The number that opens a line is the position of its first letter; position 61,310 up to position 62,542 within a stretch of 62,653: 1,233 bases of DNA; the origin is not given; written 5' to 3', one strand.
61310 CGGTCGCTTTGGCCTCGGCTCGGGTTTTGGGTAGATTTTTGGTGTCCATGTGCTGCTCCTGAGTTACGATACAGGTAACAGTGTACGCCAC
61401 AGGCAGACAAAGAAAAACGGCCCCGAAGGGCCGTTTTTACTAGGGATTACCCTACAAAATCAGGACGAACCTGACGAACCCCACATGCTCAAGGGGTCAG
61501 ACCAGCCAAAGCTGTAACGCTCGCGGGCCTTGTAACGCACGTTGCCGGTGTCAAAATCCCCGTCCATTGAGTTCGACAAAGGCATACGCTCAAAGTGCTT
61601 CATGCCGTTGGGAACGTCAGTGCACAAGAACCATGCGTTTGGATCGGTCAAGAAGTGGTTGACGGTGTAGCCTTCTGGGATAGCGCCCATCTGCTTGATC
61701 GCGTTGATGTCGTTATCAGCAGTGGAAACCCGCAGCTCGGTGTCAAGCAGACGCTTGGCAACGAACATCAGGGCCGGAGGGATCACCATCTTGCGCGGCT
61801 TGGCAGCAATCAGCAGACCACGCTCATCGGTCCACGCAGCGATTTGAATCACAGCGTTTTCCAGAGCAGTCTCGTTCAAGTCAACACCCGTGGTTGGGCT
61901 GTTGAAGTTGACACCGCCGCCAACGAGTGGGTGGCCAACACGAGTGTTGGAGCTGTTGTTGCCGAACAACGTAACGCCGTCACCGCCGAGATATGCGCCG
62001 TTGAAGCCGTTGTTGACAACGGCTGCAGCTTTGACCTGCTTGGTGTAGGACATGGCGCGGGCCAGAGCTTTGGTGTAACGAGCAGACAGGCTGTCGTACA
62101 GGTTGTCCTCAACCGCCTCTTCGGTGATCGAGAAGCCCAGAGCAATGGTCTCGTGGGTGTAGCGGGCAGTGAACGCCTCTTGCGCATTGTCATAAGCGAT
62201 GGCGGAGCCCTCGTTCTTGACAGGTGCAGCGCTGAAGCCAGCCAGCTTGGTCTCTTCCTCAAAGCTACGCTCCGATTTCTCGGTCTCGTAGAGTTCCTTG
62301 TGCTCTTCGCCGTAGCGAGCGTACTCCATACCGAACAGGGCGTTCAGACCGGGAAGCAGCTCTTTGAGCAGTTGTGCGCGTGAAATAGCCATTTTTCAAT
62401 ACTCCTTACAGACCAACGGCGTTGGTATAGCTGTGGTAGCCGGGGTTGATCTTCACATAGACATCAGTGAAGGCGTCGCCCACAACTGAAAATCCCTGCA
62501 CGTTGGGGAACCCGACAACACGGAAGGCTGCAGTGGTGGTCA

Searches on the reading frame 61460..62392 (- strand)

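Call 40: search_protein_families(library=phrogs, proteins=[window:61460-62392:-], max_evalue=0.00001)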
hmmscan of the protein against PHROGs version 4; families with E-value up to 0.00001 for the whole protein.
window:61460-62392:- (310 aa): 1 family
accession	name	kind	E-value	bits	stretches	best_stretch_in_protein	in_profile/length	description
phrog_371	-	head and packaging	2e-17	64.4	1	1-143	1-137/303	major head protein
